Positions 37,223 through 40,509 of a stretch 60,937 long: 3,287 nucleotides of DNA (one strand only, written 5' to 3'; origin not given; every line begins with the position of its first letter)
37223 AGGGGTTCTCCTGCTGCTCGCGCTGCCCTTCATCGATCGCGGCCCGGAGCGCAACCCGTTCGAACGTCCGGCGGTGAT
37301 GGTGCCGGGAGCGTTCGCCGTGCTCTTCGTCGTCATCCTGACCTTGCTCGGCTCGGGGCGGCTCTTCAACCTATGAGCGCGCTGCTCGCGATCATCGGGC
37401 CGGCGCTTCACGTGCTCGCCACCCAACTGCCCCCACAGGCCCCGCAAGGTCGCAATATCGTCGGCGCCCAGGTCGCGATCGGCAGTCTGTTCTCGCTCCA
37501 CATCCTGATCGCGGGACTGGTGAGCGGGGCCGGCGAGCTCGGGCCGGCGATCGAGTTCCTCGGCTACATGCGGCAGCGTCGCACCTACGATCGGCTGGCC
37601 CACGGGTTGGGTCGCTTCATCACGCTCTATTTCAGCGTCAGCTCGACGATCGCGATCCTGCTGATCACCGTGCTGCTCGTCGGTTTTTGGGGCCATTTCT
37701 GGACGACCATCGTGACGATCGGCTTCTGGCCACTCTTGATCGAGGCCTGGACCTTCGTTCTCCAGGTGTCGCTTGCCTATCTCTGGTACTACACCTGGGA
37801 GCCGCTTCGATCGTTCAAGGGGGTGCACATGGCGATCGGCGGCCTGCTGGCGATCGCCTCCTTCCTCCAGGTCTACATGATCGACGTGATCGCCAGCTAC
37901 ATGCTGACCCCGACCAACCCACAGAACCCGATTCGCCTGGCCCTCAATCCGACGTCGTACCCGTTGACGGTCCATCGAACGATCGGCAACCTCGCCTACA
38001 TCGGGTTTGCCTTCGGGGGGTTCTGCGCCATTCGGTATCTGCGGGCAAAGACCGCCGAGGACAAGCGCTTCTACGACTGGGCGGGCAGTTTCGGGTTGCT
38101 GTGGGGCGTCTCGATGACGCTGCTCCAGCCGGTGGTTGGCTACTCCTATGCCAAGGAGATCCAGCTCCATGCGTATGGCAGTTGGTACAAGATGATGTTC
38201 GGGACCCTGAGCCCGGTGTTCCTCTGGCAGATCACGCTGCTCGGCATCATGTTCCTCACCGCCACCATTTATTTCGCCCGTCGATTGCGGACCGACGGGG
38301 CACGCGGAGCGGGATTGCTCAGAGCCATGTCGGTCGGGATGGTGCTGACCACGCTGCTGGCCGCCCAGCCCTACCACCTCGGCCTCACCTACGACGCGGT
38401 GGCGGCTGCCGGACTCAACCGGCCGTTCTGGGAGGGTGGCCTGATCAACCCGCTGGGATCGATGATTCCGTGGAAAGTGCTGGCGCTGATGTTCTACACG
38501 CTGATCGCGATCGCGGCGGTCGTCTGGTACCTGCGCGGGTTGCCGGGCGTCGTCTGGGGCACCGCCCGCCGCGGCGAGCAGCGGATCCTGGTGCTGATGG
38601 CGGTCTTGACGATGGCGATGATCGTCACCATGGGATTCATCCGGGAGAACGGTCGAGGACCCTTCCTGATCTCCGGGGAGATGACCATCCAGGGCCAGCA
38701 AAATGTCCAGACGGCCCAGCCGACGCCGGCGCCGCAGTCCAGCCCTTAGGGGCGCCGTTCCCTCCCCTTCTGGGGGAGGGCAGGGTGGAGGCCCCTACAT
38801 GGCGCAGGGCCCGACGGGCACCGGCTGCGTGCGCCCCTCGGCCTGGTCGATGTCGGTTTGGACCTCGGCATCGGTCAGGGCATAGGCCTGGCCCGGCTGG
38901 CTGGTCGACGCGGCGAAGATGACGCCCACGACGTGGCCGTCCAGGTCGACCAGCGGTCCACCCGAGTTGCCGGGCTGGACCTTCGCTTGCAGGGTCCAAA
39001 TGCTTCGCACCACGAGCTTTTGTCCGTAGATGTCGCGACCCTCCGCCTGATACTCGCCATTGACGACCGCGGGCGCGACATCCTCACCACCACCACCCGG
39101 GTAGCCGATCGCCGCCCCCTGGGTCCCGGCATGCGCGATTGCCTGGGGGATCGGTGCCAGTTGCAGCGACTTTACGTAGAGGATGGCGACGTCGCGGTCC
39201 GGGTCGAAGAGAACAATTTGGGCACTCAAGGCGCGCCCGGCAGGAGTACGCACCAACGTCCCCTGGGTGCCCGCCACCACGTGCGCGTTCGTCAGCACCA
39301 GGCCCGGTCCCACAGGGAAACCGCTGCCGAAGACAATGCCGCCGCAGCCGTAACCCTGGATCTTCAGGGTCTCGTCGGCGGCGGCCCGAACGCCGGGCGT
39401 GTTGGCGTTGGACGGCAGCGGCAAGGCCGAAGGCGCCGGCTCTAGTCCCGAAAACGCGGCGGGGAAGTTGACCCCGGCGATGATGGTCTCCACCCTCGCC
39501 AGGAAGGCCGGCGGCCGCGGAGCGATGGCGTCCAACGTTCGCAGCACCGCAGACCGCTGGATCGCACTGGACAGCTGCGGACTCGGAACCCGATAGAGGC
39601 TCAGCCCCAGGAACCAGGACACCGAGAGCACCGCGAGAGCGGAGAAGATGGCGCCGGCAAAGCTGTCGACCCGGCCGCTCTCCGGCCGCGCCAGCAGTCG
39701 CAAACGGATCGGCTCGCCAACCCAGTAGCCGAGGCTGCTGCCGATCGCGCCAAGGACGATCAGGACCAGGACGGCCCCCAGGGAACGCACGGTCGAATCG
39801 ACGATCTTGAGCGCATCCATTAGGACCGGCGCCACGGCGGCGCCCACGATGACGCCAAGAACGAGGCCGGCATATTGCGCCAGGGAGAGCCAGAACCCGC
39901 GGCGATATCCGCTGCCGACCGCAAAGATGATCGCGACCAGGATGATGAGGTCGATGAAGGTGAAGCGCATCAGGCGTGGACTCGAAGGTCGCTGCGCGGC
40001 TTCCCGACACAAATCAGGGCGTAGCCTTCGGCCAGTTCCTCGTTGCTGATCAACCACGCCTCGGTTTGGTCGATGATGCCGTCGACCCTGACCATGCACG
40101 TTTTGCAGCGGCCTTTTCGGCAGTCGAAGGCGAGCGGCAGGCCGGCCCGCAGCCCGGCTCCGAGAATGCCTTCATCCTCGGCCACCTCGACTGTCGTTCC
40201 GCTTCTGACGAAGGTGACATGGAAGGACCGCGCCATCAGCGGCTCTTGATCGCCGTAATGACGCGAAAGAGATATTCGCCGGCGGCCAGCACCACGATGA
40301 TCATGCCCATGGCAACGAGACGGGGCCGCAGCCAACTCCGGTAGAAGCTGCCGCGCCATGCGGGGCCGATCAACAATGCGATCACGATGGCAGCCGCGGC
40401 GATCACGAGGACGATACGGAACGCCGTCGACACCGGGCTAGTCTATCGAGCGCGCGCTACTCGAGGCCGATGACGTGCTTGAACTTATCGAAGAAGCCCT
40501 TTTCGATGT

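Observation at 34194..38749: Rieske/cytochrome b module flanked by two Q-loop-less CydA-like genes, with no cytochrome c and no CydB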

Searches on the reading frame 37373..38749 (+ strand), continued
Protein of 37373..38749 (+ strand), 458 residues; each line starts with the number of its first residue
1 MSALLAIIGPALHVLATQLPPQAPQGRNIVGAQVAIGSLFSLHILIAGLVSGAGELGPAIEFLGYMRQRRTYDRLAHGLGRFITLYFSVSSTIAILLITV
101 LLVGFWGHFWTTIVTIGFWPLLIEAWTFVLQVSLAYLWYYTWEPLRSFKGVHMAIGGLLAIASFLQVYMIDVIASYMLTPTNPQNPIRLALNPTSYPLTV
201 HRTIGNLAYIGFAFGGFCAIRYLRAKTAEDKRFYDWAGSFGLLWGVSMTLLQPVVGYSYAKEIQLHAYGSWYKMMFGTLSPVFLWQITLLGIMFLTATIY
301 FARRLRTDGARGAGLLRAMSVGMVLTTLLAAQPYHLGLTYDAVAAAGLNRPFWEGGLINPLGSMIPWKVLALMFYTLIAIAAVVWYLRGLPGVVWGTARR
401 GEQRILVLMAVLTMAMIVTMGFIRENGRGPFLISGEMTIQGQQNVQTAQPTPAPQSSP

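Call 55: search_protein_families(library=ncbifam, proteins=[window:37373-38749:+], max_evalue=0.001)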
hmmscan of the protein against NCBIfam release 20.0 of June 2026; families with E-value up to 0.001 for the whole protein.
window:37373-38749:+ (458 aa): 0 families

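Call 84: search_protein_families(library=pfam, proteins=[L030:9470-9901:+, L032:9392-9808:+, L030:12079-12759:+, L030:12756-13286:+], max_evalue=1)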
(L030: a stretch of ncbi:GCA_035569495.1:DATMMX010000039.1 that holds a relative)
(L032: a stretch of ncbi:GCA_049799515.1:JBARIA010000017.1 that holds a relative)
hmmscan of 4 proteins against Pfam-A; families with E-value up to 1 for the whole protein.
L030:9470-9901:+ (143 aa): 0 families

L032:9392-9808:+ (138 aa): 0 families

L030:12079-12759:+ (226 aa): 0 families

L030:12756-13286:+ (176 aa): 0 families

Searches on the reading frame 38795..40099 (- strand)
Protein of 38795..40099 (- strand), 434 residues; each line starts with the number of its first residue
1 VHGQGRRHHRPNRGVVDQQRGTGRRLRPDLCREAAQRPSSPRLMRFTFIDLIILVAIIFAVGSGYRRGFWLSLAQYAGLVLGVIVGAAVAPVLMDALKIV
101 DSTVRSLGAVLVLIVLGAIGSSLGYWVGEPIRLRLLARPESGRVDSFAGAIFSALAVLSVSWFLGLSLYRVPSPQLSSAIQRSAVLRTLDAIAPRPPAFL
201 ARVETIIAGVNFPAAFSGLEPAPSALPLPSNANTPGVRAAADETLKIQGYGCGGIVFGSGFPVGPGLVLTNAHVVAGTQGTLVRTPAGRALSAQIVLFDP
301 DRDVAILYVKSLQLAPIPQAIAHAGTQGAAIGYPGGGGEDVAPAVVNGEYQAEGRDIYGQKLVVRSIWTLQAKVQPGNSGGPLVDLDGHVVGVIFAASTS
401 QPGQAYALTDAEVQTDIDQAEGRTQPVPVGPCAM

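Call 3: search_protein_families(library=pfam, proteins=[window:38795-40099:-], max_evalue=0.01)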
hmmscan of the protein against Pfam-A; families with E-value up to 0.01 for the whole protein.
window:38795-40099:- (434 aa): 3 families
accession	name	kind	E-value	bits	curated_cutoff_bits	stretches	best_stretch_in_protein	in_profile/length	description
PF13365.12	Trypsin_2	-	4.6e-24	86.2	27.6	1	258-393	1-144/144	Trypsin-like peptidase domain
PF02674.22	Colicin_V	-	1.6e-15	57.8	29.3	1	49-194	1-144/144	Colicin V production protein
PF00089.32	Trypsin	-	3.7e-09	37.2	20.6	1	257-402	26-203/220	Trypsin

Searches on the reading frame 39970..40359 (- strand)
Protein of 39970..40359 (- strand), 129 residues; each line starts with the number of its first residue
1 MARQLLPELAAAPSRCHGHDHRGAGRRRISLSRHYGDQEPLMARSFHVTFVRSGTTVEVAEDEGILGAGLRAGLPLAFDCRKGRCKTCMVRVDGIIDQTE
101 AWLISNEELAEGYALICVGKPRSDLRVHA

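Call 63: search_protein_families(library=pfam, proteins=[window:39970-40359:-], max_evalue=0.00001)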
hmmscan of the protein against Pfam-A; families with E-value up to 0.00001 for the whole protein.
window:39970-40359:- (129 aa): 1 family
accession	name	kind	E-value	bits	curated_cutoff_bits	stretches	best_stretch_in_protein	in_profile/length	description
PF00111.32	Fer2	-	2.5e-12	47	21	1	52-121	5-76/77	2Fe-2S iron-sulfur cluster binding domain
